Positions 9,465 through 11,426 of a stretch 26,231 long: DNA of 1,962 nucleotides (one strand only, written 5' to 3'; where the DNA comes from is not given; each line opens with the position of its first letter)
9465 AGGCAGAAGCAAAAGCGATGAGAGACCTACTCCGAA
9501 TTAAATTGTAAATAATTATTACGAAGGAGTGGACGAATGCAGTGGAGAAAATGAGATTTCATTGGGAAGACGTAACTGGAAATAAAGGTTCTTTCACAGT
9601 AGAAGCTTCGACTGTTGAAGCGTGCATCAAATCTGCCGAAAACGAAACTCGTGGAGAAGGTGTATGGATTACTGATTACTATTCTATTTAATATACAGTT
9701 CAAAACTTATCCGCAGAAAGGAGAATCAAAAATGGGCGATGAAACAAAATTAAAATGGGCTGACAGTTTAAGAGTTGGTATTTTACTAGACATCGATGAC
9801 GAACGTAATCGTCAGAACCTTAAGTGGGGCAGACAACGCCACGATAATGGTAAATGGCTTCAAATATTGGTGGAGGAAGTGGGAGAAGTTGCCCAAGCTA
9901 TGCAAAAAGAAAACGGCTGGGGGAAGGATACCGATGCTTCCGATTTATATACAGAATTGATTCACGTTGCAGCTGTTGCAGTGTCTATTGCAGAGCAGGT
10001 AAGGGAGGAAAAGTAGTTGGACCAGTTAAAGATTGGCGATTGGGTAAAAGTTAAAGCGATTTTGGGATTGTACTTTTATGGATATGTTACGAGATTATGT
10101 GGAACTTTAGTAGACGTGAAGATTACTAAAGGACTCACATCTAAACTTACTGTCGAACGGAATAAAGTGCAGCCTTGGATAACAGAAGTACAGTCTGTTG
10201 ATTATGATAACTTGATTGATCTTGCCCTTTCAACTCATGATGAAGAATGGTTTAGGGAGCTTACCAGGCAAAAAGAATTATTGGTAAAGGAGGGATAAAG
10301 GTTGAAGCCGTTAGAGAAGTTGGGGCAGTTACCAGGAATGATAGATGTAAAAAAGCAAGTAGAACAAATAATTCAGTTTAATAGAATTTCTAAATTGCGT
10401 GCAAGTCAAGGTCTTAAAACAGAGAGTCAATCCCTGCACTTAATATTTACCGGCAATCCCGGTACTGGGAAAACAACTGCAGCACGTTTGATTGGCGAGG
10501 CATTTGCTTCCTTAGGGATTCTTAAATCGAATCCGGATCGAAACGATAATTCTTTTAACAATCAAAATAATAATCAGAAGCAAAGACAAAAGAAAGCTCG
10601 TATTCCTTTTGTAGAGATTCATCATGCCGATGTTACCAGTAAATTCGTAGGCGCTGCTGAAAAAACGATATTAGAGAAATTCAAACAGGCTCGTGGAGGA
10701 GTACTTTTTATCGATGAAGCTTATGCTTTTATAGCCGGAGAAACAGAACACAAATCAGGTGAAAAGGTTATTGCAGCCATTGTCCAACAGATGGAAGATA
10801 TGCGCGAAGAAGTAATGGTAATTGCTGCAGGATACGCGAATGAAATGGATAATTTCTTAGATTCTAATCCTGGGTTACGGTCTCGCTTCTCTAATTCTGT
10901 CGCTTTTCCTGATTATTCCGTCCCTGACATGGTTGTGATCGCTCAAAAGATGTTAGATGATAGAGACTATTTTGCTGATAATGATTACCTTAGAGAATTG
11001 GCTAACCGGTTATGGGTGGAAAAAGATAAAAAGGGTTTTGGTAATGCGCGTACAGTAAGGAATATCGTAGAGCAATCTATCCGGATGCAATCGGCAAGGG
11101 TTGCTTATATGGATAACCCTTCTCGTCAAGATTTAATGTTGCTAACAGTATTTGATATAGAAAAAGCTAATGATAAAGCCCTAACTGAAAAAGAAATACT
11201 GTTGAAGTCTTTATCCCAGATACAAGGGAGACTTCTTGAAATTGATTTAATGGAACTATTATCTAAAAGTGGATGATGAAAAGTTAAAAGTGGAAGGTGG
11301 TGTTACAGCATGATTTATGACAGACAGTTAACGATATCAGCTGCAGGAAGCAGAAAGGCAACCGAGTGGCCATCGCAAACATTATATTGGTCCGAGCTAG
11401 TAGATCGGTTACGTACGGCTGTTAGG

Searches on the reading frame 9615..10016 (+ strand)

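Call 26: search_protein_families(library=phrogs, proteins=[window:9615-10016:+], max_evalue=0.00001)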
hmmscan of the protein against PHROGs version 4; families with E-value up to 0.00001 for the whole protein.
window:9615-10016:+ (133 aa): 2 families
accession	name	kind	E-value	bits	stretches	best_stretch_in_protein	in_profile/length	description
phrog_2831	-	unknown function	1.4e-18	68.3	1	55-132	18-97/295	-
phrog_24212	-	unknown function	2.3e-09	38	1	52-129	5-81/204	-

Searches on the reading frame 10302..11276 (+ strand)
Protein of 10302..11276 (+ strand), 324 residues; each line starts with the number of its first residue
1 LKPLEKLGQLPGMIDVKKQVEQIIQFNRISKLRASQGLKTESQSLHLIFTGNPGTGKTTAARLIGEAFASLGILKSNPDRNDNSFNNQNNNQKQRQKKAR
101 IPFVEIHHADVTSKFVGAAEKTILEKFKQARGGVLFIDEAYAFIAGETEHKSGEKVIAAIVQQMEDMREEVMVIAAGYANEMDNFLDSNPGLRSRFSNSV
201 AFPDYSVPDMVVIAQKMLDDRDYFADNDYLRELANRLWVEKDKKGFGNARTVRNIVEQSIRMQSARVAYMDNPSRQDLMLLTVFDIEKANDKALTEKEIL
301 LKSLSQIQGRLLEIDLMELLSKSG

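Call 26: search_protein_families(library=phrogs, proteins=[window:10302-11276:+], max_evalue=0.00001)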
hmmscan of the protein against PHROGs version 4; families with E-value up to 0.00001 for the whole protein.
window:10302-11276:+ (324 aa): 6 families
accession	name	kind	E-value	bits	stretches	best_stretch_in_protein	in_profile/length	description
phrog_4339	-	unknown function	8.9e-43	148.2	1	5-297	286-543/552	-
phrog_3757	-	unknown function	1.6e-13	51.8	1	98-236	149-287/367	-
phrog_10401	-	other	1.7e-12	47.9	0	5-69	423-485/667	ATPase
phrog_168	-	DNA, RNA and nucleotide metabolism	1.7e-08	35.6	1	39-259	37-210/314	clamp loader of DNA polymerase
phrog_9172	-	unknown function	8.8e-08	32.4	0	103-216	135-256/509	-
phrog_4871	-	other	6.8e-07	29.1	0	104-213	254-363/764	ATP-dependent protease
